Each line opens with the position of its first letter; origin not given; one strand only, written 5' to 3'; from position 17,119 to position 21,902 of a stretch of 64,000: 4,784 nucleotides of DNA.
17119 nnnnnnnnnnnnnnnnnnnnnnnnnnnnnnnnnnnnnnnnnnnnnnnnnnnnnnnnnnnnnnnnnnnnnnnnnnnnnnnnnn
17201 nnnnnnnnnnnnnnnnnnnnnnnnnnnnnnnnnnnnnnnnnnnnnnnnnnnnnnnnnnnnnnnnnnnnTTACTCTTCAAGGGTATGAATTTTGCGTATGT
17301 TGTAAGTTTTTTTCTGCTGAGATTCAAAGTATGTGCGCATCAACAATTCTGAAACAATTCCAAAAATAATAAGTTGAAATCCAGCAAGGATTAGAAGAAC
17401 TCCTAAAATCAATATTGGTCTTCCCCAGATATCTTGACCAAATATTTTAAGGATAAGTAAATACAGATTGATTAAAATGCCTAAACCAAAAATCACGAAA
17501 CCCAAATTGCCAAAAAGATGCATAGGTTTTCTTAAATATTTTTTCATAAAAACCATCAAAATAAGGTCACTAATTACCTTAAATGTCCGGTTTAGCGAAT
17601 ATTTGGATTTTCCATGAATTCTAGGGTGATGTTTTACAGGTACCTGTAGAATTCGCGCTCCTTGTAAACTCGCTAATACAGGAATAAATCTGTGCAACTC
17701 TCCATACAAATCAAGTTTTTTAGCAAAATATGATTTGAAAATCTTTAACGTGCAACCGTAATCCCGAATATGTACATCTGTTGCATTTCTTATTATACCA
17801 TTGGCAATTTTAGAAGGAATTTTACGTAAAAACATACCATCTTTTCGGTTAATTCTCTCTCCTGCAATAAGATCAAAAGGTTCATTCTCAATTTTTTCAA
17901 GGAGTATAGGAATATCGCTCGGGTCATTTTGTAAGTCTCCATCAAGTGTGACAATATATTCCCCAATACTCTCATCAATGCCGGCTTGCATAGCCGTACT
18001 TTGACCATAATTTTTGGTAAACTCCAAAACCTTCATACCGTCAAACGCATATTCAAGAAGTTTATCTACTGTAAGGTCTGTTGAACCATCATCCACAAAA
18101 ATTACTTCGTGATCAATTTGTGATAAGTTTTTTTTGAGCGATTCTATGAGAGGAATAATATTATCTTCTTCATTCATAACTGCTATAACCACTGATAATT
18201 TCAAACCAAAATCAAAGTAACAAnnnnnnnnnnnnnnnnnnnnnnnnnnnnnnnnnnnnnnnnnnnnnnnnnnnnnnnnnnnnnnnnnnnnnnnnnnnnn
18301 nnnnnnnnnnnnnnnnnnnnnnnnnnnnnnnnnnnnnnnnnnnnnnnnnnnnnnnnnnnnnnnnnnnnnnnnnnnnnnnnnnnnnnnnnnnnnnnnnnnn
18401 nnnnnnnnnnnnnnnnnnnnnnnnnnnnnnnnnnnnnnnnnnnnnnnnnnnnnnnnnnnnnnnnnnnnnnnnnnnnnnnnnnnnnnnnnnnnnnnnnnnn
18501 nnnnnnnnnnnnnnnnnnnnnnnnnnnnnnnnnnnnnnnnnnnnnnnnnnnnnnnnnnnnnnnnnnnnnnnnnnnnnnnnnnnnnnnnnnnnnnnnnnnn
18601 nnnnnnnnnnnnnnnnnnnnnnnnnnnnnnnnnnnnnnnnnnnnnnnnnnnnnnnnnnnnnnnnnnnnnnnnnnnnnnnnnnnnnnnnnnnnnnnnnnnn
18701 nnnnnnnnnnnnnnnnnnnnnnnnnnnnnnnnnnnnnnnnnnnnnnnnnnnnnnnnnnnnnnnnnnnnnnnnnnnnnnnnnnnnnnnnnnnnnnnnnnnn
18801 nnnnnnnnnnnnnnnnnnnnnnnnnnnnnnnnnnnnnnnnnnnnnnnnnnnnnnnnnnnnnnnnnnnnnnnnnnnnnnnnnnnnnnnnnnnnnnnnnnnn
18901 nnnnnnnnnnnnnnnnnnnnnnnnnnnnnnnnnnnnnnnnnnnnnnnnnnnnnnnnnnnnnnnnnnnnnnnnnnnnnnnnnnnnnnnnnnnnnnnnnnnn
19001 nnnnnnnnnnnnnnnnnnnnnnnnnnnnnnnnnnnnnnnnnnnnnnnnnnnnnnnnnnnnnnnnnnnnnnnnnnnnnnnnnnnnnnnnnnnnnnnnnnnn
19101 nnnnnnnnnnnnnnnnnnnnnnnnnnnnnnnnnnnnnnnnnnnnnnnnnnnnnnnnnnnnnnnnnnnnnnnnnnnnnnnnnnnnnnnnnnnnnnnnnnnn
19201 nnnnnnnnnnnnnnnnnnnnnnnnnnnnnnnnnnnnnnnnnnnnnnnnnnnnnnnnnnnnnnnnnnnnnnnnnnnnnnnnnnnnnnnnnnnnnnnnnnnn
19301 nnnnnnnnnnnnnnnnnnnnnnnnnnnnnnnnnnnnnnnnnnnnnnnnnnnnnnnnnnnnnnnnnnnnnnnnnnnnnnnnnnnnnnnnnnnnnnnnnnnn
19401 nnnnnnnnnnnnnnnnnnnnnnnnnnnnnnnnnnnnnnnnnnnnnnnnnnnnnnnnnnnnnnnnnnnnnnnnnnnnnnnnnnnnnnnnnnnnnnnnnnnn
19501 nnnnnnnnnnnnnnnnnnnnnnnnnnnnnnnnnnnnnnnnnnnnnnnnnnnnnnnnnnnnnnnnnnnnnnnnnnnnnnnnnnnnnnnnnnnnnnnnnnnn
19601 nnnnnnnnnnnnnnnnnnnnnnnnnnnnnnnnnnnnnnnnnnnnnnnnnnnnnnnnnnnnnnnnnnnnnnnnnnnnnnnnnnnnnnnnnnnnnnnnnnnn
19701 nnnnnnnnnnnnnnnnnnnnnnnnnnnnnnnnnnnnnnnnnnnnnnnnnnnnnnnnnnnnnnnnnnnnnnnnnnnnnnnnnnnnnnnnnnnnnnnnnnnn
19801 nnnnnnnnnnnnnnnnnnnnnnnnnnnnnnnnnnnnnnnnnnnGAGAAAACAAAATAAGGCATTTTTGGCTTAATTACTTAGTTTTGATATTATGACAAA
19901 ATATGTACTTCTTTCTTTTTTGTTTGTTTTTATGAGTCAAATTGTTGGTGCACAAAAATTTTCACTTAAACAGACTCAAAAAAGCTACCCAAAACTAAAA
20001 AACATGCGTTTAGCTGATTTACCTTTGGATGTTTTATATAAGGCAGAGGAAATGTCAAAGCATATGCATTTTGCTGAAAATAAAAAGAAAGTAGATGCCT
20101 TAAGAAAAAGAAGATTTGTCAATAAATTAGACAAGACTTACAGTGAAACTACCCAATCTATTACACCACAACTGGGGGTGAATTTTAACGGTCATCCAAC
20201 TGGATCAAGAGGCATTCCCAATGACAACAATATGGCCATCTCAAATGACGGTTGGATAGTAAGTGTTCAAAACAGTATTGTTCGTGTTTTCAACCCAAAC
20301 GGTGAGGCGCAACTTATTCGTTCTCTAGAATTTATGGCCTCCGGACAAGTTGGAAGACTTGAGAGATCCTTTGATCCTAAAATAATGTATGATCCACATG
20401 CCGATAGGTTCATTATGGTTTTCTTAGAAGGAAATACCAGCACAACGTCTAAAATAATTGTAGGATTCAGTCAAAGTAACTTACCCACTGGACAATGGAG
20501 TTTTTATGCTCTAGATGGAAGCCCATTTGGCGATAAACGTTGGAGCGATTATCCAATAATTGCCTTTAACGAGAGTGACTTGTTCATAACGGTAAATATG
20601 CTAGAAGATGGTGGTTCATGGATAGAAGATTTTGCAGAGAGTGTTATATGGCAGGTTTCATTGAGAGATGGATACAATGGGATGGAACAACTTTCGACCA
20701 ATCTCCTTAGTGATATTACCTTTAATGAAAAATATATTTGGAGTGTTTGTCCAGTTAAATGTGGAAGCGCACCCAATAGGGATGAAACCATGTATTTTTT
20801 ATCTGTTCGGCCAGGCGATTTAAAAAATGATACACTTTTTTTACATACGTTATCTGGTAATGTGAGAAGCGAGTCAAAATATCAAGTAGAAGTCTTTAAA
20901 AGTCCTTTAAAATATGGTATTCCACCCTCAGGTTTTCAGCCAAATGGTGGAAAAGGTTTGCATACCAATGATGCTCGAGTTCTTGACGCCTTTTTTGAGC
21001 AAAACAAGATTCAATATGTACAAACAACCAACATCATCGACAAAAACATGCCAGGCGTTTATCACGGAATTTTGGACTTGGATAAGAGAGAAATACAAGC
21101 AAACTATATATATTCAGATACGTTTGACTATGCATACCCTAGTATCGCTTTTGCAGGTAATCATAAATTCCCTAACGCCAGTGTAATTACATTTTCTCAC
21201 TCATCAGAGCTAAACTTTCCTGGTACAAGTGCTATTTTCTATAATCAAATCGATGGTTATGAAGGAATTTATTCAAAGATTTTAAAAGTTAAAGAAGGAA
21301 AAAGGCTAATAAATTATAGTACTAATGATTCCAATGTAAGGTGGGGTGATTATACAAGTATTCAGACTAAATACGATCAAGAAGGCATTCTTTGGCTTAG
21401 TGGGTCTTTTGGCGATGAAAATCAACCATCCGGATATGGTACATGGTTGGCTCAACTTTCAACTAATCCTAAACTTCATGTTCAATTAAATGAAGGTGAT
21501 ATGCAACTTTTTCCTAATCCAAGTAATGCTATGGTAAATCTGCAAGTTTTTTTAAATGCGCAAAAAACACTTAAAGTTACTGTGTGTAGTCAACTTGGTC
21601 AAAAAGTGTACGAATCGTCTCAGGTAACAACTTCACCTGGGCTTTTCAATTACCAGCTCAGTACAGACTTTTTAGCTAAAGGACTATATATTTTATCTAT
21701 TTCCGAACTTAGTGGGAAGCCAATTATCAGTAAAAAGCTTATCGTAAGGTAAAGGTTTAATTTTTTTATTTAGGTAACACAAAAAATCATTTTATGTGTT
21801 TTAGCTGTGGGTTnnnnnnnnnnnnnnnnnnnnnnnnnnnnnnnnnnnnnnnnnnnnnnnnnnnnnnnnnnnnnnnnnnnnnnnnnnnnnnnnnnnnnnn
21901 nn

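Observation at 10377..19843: Envelope-lipid/LPS remodelling island: PAP2 with ArnT-like, plus ArnT-like, GT2, MprF-flippase-like and kdsB, plus START-like and acyltransferase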

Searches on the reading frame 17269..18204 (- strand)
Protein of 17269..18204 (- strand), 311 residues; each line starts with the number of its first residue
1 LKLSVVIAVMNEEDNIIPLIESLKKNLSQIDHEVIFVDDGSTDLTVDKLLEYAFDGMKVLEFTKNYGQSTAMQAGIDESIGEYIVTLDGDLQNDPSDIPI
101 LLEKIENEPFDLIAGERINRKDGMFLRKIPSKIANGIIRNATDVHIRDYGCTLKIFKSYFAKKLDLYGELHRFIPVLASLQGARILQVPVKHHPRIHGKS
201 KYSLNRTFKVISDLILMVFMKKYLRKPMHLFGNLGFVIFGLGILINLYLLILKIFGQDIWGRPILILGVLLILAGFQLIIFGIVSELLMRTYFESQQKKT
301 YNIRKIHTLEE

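Call 3: search_protein_families(library=pfam, proteins=[window:17269-18204:-], max_evalue=0.01)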
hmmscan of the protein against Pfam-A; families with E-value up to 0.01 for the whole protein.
window:17269-18204:- (311 aa): 2 families
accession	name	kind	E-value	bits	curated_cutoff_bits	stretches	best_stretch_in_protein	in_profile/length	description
PF00535.33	Glycos_transf_2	-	2.6e-31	109.2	23.3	1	4-158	1-161/168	Glycosyl transferase family 2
PF10111.15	Glyco_tranf_2_2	-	1.7e-05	24.9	27.3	1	4-91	1-92/276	Glycosyltransferase like family 2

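Call 4: search_protein_families(library=ncbifam, proteins=[window:17269-18204:-], max_evalue=0.01)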
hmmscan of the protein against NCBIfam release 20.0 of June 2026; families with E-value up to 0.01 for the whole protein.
window:17269-18204:- (311 aa): 20 families
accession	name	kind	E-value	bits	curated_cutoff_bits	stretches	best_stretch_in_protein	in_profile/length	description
NF007986.1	PRK10714.1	equivalog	1.9e-50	171.7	529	1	2-306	7-311/316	undecaprenyl-phosphate 4-deoxy-4-formamido-L-arabinose transferase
NF047588.1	GlcsyltransPgfSStrep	equivalog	6.1e-36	124.2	500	1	1-305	1-304/308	glycosyltransferase PgfS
TIGR04182.1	glyco_TIGR04182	equivalog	4.7e-26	91.8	325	1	4-295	3-289/293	S-layer glycoprotein N-glycosyltransferase AglJ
NF058614.1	PPMAGASynPpgS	equivalog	3.3e-14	52.8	370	1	5-167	4-168/226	polyprenyl-phospho-N-acetylgalactosaminyl synthase PpgS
TIGR03937.1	PgaC_IcaA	equivalog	1.8e-13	50.2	422.3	1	2-109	46-154/407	poly-beta-1,6-N-acetyl-D-glucosamine synthase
NF007482.0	PRK10073.1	equivalog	3.1e-13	49.4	423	1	2-130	7-137/334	glycosyltransferase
NF041875.1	EPS_EpsD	equivalog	3e-12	46.6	370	1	3-96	1-95/325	exopolysaccharide biosynthesis glycosyltransferase EpsD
TIGR04283.1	glyco_like_mftF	equivalog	1.2e-10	41.3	182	1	3-92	1-84/221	TIGR04283 family arsenosugar biosynthesis glycosyltransferase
TIGR03965.1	mycofact_glyco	equivalog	1.1e-08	34.5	280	1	3-115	76-189/467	mycofactocin biosynthesis glycosyltransferase MftF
NF047683.1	TeichurnBiosyTuaG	equivalog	5.3e-08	32.8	400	1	3-128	8-135/252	teichuronic acid biosynthesis protein TuaG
NF053739.1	GlytfEpsEBac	equivalog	1.7e-07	30.5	450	1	2-90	2-92/265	glycosyltransferase EpsE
TIGR03111.1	glyc2_xrt_Gpos1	hypoth_equivalog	2.9e-07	29.6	363.95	1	3-109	51-160/439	TIGR03111 family XrtG-associated glycosyltransferase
NF038302.1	EPS_HpsE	equivalog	6e-06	25.4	300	1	1-92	1-98/307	hormogonium polysaccharide biosynthesis glycosyltransferase HpsE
NF050050.1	ProtGlycPglI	equivalog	9.5e-06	25.2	500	1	2-129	3-131/306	GalNAc(5)-diNAcBac-PP-undecaprenol beta-1,3-glucosyltransferase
NF010496.0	PRK13915.1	equivalog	1.2e-05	24.6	262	1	2-95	32-131/307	glucosyl-3-phosphoglycerate synthase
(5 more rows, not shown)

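Call 9: search_solved_structures(query=window:17269-18204:-, max_evalue=0.001)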
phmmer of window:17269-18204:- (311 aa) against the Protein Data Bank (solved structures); distinct sequences matched with E-value up to 0.001: 19.
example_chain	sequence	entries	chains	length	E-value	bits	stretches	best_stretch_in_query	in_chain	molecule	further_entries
9hwj_A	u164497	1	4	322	6.5e-43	150.4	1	2-306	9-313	Undecaprenyl-phosphate 4-deoxy-4-formamido-L-arabinose transferase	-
9bhc_C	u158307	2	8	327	4.8e-41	144.3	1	2-306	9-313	Undecaprenyl-phosphate 4-deoxy-4-formamido-L-arabinose transferase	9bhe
8vxh_A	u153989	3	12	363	7e-41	143.7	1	2-306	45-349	Undecaprenyl-phosphate 4-deoxy-4-formamido-L-arabinose transferase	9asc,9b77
5eke_A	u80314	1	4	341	3.2e-28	102.1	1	2-307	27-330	Uncharacterized glycosyltransferase sll0501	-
5ekp_C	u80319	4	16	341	4.4e-28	101.7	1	2-307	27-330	Uncharacterized glycosyltransferase sll0501 | Glycosyltransferase sll0501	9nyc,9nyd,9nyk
9nye_A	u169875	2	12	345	4.6e-28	101.6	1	2-307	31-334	Glycosyltransferase sll0501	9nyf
5mlz_A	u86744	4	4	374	2.7e-16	63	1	1-215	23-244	Dolichol monophosphate mannose synthase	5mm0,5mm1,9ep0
6p61_A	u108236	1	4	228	8.1e-11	45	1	3-115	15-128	Glycosyltransferase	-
2z87_A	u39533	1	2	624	1.4e-05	27.8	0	4-106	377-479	Chondroitin synthase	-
2z86_A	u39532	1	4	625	1.5e-05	27.8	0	4-106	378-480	Chondroitin synthase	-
3l7j_A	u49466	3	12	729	6.3e-05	25.7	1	2-108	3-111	Teichoic acid biosynthesis protein F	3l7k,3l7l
3l7i_A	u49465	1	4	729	6.3e-05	25.7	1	2-108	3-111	Teichoic acid biosynthesis protein F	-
3l7m_A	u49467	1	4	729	6.3e-05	25.7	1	2-108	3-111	Teichoic acid biosynthesis protein F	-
8bz4_A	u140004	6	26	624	0.00012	24.8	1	2-118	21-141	Glycosyltransferase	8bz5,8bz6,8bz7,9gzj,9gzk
8bz8_A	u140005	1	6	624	0.00012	24.8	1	2-118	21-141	Glycosyltransferase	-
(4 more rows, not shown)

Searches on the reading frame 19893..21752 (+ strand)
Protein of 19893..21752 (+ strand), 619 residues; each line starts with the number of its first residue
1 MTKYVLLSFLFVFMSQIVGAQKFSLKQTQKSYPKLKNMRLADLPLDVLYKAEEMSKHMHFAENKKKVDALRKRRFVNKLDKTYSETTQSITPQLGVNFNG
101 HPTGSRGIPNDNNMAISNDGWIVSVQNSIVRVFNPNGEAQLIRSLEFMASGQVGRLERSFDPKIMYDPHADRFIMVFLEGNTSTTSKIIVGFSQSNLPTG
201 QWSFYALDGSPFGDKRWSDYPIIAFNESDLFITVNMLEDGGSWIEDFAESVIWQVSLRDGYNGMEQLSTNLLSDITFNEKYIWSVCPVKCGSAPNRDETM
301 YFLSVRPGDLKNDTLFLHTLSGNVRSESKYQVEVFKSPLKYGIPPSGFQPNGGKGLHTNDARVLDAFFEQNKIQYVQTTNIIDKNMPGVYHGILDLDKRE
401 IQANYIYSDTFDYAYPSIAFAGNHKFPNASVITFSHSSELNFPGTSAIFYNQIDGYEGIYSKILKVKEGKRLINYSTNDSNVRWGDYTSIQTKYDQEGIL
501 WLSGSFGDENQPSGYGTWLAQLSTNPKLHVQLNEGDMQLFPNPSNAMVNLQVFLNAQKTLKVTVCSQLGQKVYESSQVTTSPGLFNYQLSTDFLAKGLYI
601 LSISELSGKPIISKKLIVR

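Call 3: search_protein_families(library=pfam, proteins=[window:19893-21752:+], max_evalue=0.01)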
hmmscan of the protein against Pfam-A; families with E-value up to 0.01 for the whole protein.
window:19893-21752:+ (619 aa): 1 family
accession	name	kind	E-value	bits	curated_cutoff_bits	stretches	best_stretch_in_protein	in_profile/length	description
PF18962.6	Por_Secre_tail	-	5.9e-08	33.3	27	1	539-618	1-75/75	Secretion system C-terminal sorting domain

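Call 4: search_protein_families(library=ncbifam, proteins=[window:19893-21752:+], max_evalue=0.01)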
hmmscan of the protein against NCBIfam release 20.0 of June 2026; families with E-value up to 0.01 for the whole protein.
window:19893-21752:+ (619 aa): 2 families
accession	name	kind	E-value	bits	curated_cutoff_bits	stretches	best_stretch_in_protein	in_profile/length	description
TIGR04183.1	Por_Secre_tail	domain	3.8e-07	30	23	1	539-618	1-71/72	T9SS type A sorting domain-containing protein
NF038113.1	T9SSA_dep_M36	equivalog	0.00026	19.3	885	1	532-618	788-868/869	T9SS-dependent M36 family metallopeptidase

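Call 42: search_protein_families(library=pfam, proteins=[window:19893-21752:+], max_evalue=0.05)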
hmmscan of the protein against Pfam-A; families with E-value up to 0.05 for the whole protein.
window:19893-21752:+ (619 aa): 2 families
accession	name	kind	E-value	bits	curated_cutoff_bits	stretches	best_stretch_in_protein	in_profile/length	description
PF18962.6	Por_Secre_tail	-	5.9e-08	33.3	27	1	539-618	1-75/75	Secretion system C-terminal sorting domain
PF11589.14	DUF3244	-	0.029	14.8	25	0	553-605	35-85/96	Domain of unknown function (DUF3244)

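Call 43: search_solved_structures(query=window:19893-21752:+, max_evalue=1)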
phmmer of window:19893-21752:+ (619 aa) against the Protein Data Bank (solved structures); distinct sequences matched with E-value up to 1: 1.
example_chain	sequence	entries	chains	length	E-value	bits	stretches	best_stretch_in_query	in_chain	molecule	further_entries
8glj_D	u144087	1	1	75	0.11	14.2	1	536-602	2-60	Por secretion system C-terminal sorting domain-containing protein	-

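Call 89: search_protein_families(library=pfam, alignment_id=A6, max_evalue=0.1)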
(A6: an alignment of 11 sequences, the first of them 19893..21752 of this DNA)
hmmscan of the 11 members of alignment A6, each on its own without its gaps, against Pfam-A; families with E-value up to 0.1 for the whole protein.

A. member 1, window:19893-21752:+ (619 aa): 2 families
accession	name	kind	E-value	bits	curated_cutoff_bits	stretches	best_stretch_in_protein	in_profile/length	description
PF18962.6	Por_Secre_tail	-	5.9e-08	33.3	27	1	539-618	1-75/75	Secretion system C-terminal sorting domain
PF11589.14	DUF3244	-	0.029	14.8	25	0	553-605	35-85/96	Domain of unknown function (DUF3244)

B. families by the number of members that match (of 11 scanned): 6 families
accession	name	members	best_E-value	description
PF18962.6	Por_Secre_tail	10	1.2e-12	Secretion system C-terminal sorting domain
PF13860.13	FlgD_ig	2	0.00055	FlgD Ig-like domain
PF01835.25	MG2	1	0.012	MG2 domain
PF11589.14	DUF3244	1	0.029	Domain of unknown function (DUF3244)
PF24950.1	Fn3_Dep-1_6th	1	0.033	Dep-1 sixth Fn3-like domain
PF13585.12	CHU_C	1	0.087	CHU_C Type IX secretion signal domain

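Call 91: search_solved_structures(query=A6, max_evalue=10)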
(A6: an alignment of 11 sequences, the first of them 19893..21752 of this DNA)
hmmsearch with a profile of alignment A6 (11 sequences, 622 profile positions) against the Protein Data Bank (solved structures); distinct sequences matched with E-value up to 10: 3.
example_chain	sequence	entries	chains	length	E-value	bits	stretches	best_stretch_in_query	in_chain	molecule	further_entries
7pzj_A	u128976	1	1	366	0.023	16.2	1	524-616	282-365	Lipase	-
5jvk_A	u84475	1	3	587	0.31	12.5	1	538-613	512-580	Uncharacterized protein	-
5m11_A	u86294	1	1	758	1.1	10.7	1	537-613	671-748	Immunoreactive 84kD antigen PG93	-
